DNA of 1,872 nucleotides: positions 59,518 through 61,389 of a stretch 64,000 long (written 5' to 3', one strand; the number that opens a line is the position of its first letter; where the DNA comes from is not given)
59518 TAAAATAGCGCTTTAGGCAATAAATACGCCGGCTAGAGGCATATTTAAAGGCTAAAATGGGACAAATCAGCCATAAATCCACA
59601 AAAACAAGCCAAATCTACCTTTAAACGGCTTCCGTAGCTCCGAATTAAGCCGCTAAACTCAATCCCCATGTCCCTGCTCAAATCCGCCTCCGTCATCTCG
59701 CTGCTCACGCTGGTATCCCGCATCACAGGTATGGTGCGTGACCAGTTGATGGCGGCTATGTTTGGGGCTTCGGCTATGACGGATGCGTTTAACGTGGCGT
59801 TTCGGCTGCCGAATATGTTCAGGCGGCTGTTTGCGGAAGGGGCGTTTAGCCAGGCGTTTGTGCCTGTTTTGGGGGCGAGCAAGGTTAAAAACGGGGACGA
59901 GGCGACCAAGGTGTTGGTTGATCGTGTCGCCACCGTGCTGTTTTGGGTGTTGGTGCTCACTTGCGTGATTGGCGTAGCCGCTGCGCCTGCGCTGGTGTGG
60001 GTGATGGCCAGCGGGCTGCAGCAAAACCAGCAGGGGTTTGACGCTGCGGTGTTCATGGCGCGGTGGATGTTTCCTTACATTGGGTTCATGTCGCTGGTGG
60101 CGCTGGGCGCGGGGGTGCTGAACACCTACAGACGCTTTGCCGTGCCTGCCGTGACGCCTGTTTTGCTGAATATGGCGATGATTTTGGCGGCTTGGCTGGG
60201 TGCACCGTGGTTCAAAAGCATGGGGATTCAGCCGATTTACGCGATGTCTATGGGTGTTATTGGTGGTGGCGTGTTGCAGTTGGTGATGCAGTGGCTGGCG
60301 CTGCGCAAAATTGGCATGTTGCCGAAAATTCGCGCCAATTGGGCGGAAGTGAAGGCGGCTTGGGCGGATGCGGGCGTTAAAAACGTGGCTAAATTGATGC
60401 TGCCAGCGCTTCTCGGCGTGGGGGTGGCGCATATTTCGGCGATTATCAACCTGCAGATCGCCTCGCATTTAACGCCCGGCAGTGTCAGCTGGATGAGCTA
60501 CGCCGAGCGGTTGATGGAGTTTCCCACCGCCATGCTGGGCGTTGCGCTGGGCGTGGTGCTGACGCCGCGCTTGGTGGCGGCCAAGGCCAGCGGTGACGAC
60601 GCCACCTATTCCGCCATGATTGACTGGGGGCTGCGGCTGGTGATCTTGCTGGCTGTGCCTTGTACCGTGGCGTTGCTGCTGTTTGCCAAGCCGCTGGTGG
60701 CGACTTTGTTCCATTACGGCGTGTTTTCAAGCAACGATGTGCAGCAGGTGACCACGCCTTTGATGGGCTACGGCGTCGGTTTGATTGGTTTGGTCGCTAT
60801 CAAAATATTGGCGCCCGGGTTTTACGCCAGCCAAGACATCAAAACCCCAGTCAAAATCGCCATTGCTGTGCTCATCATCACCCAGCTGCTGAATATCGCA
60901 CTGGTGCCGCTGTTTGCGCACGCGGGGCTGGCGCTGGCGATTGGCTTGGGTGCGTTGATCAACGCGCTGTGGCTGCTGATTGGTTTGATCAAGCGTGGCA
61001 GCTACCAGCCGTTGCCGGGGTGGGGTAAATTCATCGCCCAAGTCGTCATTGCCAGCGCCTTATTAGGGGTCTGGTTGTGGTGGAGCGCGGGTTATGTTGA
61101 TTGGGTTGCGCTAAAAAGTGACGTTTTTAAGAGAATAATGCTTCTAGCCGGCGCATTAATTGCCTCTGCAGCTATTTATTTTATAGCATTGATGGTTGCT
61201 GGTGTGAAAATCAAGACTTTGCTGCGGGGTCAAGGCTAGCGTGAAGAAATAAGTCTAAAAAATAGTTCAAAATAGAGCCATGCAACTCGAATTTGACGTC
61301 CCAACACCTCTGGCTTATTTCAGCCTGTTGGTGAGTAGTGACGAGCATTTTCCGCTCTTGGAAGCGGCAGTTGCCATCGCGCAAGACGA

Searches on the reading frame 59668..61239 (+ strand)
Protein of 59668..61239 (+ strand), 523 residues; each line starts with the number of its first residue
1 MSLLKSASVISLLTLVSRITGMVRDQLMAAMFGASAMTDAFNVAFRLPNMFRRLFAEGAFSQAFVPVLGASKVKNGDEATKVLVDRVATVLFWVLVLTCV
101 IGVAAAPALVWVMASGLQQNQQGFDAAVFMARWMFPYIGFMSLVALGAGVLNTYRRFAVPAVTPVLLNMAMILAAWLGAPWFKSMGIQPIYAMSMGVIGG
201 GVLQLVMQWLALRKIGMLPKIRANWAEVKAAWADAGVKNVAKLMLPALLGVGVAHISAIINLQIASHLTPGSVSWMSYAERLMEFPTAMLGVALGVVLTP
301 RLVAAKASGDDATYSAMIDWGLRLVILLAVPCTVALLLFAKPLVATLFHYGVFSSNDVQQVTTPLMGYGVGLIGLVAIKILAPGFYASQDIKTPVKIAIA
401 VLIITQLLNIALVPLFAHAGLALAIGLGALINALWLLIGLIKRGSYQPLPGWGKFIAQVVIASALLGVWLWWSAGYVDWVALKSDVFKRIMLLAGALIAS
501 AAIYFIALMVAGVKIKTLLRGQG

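Call 11: search_protein_families(library=pfam, proteins=[window:59668-61239:+])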
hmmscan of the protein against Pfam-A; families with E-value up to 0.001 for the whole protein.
window:59668-61239:+ (523 aa): 1 family
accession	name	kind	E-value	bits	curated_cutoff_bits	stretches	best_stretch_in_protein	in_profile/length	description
PF03023.19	MurJ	-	5.3e-121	404.8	27.4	1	28-480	1-441/451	Lipid II flippase MurJ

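Call 12: search_protein_families(library=ncbifam, proteins=[window:59668-61239:+])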
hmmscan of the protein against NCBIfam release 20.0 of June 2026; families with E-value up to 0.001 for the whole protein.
window:59668-61239:+ (523 aa): 1 family
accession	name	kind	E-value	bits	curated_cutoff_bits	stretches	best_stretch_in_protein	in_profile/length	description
TIGR01695.1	murJ_mviN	equivalog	2.1e-134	449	235.55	1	2-517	1-502/506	murein biosynthesis integral membrane protein MurJ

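Call 27: search_solved_structures(query=window:59668-61239:+, max_evalue=1e-10, show_alignments=1)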
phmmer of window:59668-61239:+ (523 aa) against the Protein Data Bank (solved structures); distinct sequences matched with E-value up to 1e-10: 6.
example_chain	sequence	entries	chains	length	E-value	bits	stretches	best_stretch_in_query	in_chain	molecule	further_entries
7waw_A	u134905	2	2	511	3e-129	435.4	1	1-517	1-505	lipid II flippase MurJ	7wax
9ukv_A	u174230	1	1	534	5.5e-123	414.8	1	2-520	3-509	Lipid II flippase MurJ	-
6cc4_A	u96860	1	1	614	1.8e-122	413.1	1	3-520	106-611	soluble cytochrome b562, lipid II flippase MurJ chimera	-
7wag_A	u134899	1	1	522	4.4e-121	408.5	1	10-520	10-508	Lipid II flippase MurJ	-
9nu4_A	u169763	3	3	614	5.7e-119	401.5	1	3-512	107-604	Lipid II flippase MurJ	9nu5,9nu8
5t77_A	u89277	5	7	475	1.1e-34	123.5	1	1-439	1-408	Putative lipid II flippase MurJ | Lipid II flippase MurJ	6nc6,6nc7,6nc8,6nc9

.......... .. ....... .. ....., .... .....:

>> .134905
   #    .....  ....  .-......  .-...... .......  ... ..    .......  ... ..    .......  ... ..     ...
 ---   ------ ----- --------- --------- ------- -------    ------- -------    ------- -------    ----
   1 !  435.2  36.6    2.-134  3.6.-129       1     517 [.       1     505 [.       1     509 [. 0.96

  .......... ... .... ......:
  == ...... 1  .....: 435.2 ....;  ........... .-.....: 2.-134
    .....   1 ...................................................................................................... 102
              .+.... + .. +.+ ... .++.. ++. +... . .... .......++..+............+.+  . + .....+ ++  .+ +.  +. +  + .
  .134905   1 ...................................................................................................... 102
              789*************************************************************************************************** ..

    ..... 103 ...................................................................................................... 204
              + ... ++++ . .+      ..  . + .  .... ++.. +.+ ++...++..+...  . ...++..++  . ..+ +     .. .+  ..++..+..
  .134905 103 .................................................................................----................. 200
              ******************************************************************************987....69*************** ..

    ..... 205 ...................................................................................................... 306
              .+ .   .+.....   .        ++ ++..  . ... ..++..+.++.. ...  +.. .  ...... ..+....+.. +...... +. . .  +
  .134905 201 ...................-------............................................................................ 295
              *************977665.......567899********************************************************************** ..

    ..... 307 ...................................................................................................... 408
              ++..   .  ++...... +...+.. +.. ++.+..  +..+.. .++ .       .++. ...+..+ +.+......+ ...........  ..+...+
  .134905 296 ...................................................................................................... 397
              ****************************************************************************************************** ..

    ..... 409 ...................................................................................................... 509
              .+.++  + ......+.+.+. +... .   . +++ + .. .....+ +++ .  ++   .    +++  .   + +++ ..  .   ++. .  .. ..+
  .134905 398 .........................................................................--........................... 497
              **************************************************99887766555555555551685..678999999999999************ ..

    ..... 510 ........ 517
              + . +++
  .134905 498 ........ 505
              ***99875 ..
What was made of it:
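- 61134..61191 (+): Element copy coding the last transmembrane helix of MurJ (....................), sense frame, with no length gain. Gap-free alignment to MurJ 7waw (call 27).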
